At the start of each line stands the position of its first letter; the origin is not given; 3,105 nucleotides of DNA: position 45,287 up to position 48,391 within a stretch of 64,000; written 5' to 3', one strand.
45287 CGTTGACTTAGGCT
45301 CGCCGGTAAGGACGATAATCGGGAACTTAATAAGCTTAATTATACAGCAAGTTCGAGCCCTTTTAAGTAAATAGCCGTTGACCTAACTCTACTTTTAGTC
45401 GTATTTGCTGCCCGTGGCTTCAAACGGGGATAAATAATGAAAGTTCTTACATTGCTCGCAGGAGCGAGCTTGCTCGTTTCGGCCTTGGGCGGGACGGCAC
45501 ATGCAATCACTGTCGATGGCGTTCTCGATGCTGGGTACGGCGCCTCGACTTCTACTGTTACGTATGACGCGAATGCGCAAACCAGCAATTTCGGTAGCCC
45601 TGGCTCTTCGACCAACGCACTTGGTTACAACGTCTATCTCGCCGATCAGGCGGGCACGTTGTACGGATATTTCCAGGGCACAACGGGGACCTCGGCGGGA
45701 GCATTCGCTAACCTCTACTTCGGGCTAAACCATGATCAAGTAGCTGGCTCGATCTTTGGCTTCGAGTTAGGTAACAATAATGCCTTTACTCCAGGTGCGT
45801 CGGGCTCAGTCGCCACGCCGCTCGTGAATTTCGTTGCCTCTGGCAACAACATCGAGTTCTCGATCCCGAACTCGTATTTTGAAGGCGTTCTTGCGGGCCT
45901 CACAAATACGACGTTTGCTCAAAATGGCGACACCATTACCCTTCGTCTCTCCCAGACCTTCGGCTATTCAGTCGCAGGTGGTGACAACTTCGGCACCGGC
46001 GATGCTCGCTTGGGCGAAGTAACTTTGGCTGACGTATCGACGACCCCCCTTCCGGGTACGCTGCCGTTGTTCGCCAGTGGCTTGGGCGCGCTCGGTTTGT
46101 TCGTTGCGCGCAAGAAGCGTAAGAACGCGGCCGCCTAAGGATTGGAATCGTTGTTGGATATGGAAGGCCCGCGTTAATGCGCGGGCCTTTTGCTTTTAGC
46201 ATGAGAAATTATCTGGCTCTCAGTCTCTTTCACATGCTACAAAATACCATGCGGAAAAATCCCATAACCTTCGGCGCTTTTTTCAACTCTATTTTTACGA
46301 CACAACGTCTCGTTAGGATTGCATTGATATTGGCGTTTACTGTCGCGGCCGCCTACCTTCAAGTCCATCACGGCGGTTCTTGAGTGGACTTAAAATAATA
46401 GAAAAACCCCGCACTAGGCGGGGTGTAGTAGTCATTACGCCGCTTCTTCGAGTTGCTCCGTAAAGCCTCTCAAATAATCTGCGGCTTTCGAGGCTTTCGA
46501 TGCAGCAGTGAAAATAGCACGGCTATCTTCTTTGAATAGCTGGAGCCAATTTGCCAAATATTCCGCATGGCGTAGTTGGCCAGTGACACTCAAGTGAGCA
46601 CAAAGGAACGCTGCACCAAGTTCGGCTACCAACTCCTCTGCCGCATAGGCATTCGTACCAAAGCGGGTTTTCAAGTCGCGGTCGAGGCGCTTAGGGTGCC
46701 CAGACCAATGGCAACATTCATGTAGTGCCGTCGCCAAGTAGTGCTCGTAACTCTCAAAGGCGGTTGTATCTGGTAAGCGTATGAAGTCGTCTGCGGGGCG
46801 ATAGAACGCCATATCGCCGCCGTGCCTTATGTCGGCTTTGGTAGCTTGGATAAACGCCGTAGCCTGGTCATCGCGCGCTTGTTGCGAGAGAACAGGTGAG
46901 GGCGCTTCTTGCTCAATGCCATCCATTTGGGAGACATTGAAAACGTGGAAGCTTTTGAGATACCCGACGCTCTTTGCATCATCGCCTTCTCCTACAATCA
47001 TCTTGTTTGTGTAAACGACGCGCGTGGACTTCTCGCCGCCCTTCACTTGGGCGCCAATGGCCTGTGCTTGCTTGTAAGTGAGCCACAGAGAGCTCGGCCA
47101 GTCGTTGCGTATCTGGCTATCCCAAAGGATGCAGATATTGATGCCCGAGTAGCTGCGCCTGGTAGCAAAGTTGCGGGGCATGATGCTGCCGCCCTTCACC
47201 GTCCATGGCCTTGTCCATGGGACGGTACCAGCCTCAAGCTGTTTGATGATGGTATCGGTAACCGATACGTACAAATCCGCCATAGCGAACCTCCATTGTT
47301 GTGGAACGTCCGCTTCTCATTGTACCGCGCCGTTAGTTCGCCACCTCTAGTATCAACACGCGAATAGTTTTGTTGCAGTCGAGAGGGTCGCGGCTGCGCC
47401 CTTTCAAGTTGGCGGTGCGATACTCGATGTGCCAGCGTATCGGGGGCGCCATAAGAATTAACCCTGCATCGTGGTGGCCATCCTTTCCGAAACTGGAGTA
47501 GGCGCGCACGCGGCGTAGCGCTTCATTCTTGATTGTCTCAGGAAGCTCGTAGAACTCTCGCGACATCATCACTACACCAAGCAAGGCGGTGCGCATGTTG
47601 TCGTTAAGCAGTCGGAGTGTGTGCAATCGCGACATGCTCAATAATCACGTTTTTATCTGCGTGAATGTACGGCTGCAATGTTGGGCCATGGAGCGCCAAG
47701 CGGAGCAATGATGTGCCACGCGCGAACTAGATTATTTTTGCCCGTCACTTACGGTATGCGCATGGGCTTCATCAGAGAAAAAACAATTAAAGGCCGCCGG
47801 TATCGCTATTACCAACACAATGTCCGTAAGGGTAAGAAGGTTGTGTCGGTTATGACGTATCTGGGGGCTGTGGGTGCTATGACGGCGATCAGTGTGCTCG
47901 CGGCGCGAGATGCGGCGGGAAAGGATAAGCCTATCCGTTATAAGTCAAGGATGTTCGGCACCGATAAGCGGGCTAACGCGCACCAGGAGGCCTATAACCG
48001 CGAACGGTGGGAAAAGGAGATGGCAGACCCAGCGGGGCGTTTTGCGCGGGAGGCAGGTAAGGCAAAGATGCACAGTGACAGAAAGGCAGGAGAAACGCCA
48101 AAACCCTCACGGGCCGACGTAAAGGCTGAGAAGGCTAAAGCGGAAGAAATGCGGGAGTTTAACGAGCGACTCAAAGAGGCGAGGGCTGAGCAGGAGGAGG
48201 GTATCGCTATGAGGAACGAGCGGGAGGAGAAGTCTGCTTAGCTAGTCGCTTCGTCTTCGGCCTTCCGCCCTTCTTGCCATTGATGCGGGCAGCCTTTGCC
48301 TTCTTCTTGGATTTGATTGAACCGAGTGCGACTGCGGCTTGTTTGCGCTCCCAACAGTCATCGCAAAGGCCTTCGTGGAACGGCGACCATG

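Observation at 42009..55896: Element integrates through the 5' half of tRNA-Leu(TAA) and takes over its promoter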

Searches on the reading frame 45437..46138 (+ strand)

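Call 8: search_protein_families(library=pfam, proteins=[window:45437-46138:+], max_evalue=0.01)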
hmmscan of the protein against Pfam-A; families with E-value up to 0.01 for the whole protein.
window:45437-46138:+ (233 aa): 1 family
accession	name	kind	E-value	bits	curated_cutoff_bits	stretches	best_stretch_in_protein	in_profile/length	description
PF07589.16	PEP-CTERM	-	0.00013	22.4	20.7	1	202-227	1-23/24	PEP-CTERM motif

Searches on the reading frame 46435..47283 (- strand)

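Call 8: search_protein_families(library=pfam, proteins=[window:46435-47283:-], max_evalue=0.01)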
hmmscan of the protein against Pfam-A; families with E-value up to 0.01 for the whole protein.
window:46435-47283:- (282 aa): 2 families
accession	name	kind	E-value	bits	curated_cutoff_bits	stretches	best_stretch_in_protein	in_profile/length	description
PF18818.7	MPTase-PolyVal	-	1.4e-50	171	27.5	1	140-263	2-126/126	Zincin-like metallopeptidase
PF08401.16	ArdcN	-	5.8e-33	114.2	22.6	1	3-115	2-123/123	N-terminal domain of anti-restriction factor ArdC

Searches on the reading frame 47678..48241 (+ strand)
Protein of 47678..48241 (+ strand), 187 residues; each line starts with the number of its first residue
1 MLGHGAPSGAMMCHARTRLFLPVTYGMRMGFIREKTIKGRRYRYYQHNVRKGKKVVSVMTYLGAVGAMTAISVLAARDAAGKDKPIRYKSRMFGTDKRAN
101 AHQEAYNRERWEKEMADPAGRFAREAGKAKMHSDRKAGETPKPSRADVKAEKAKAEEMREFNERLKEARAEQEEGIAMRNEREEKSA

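Call 8: search_protein_families(library=pfam, proteins=[window:47678-48241:+], max_evalue=0.01)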
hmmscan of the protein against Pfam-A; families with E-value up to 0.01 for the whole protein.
window:47678-48241:+ (187 aa): 1 family
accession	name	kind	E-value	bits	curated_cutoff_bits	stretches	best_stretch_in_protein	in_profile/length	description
PF16790.10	Phage_clamp_A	-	0.0082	17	27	0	29-93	53-117/144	Bacteriophage clamp loader A subunit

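Call 39: search_protein_families(library=ncbifam, proteins=[window:47678-48241:+], max_evalue=0.01)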
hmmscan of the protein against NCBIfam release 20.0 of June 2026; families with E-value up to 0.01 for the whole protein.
window:47678-48241:+ (187 aa): 0 families

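Call 40: search_protein_families(library=phrogs, proteins=[window:47678-48241:+], max_evalue=0.01)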
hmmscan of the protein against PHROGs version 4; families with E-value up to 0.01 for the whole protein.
window:47678-48241:+ (187 aa): 0 families
